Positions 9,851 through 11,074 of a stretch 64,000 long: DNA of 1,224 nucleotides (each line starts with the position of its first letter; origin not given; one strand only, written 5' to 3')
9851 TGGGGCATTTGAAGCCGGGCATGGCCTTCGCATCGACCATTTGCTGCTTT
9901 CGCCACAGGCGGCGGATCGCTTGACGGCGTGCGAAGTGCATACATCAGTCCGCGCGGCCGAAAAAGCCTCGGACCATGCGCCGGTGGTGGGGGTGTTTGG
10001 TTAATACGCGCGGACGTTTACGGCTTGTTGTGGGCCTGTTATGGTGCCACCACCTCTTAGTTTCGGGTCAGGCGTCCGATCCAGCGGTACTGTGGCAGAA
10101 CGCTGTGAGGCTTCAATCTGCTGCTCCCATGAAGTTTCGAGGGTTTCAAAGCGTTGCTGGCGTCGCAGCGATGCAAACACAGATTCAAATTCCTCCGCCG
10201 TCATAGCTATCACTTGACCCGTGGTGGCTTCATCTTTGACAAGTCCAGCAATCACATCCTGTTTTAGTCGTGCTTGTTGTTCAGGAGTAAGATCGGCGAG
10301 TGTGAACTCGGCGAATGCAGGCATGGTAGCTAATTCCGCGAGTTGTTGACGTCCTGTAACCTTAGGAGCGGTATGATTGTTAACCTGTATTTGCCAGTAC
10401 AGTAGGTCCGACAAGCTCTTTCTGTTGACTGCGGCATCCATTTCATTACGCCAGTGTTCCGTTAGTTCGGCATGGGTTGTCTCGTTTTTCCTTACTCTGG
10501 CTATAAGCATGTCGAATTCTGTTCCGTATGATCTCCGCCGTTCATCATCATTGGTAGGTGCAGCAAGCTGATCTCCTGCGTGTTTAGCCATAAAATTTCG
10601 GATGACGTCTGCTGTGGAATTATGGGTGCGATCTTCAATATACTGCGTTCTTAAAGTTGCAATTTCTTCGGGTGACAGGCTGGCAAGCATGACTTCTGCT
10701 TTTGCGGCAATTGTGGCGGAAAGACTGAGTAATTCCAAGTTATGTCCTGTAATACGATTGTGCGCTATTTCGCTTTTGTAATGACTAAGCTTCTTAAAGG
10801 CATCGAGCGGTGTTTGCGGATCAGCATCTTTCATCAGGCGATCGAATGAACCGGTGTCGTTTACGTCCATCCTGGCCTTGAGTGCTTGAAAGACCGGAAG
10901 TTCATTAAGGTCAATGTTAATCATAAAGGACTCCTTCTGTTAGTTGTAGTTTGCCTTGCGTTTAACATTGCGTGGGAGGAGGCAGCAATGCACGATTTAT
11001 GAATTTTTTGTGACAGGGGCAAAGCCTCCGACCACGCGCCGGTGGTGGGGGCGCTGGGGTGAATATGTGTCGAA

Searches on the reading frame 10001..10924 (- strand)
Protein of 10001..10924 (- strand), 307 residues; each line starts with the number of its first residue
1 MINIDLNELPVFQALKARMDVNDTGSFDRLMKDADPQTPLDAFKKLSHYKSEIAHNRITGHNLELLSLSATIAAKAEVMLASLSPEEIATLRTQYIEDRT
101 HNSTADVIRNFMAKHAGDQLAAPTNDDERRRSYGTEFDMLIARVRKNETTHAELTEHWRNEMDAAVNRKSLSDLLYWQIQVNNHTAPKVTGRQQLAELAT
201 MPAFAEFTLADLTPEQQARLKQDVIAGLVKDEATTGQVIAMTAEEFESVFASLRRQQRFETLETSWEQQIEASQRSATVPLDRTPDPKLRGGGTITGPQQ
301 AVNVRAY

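Call 6: search_protein_families(library=pfam, proteins=[window:10001-10924:-], max_evalue=0.1)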
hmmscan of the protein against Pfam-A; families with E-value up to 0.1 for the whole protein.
window:10001-10924:- (307 aa): 2 families
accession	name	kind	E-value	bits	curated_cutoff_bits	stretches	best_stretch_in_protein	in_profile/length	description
PF06037.17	DUF922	-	0.039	14.5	27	0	132-170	78-116/153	Bacterial protein of unknown function (DUF922)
PF20275.3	CTD10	-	0.059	14.4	28.1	0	77-132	63-118/134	C-terminal domain 10 of the ABC-three component (ABC-3C) systems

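Call 10: find_homologous_proteins(query=window:10001-10924:-, max_evalue=0.01)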
Query window:10001-10924:- (307 aa): 2 proteins with E <= 0.01 among 2429 candidates.
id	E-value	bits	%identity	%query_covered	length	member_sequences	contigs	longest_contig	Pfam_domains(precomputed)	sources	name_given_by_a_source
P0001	1.2e-196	670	100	100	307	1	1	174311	-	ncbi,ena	-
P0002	1.5e-3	36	88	8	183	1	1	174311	-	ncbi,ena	-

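Call 11: find_encoding_contigs(protein=P0001, flank=10000, max_places=5)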
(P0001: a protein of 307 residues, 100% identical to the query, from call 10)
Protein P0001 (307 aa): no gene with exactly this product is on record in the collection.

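Call 19: search_protein_families(library=ncbifam, proteins=[window:10001-10924:-], max_evalue=1)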
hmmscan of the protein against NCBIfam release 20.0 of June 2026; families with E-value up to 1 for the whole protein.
window:10001-10924:- (307 aa): 1 family
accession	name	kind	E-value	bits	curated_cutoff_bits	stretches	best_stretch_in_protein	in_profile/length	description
NF045560.1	aroma_sacti_dom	domain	0.045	14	30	0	70-91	14-35/52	aroma-sacti cluster domain-containing protein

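Call 34: search_protein_families(library=padloc, proteins=[window:10001-10924:-], max_evalue=1)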
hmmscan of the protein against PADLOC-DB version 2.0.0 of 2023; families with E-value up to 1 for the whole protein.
window:10001-10924:- (307 aa): 0 families

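Call 35: search_protein_families(library=phrogs, proteins=[window:10001-10924:-], max_evalue=1)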
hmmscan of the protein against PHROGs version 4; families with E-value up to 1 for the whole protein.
window:10001-10924:- (307 aa): 1 family
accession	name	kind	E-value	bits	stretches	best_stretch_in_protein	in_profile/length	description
phrog_20198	-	other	0.047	15.2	1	191-261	11-81/103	ATPase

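Call 46: predict_structure(protein=window:10001-10924:-)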
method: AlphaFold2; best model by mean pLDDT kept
length: 307 residues; sequences in the alignment: 1
mean_pLDDT: 50.5   pTM: 0.33
mean pLDDT of the five models: 50.5, 43.8, 42.6, 40.9, 38.2
residues with pLDDT >= 90: 0; 70-90: 43; 50-70: 98; < 50: 166
segments of 3 or more residues with pLDDT < 50: 1-4, 21-27, 100-102, 116-132, 146-148, 163-173, 184-196, 202-213, 215-217, 219-307
pLDDT, mean of each block of 10 residues (from residue 1): 50 55 48 71 78 60 63 78 79 65 52 47 40 52 52 54 46 51 47 49 45 49 42 34 44 38 37 38 35 31 26
secondary structure, 60 per line:
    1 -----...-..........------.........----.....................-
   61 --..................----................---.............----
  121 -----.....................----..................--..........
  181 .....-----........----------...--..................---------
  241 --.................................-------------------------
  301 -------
elements in order: H10-19 H26-34 H39-59 H63-80 H85-100 H104-116 H126-146 H151-168 H171-185 H191-198 H214-231 H243-275

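Call 61: search_solved_structures(query=window:10001-10924:-, max_evalue=10)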
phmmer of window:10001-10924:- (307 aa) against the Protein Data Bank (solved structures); distinct sequences matched with E-value up to 10: 2.
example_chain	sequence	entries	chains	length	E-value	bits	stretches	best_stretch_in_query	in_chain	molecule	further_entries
9zem_A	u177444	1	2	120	0.0032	20.4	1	207-249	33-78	HeliScrew4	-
5d23_A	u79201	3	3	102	0.098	15.5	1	188-221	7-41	Fibroin-modulator-binding protein-1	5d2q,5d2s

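Call 67: list_cluster_members(proteins=[P0001, P0002, P0008, P0009, P0010])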
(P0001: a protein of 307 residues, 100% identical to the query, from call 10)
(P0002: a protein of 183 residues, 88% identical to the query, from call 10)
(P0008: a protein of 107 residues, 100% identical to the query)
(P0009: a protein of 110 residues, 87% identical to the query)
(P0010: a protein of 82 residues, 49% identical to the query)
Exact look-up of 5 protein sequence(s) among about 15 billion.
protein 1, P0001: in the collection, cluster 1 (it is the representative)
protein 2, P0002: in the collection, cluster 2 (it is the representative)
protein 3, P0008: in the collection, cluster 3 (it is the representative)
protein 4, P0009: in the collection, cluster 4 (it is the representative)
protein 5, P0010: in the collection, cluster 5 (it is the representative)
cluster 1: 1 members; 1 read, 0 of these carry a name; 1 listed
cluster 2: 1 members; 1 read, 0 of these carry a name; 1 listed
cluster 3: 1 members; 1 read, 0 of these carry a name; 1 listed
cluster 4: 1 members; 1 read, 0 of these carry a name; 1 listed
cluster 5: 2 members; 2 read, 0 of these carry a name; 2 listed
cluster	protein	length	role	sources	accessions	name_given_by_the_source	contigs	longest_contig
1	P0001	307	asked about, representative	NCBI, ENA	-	-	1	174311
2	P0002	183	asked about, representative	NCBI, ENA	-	-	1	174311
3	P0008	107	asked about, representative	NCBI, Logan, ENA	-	-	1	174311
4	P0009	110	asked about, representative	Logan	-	-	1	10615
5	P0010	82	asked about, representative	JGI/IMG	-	-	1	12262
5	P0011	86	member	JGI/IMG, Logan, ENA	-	-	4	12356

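Call 69: find_encoding_contigs(protein=P0002, flank=10000, max_places=10)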
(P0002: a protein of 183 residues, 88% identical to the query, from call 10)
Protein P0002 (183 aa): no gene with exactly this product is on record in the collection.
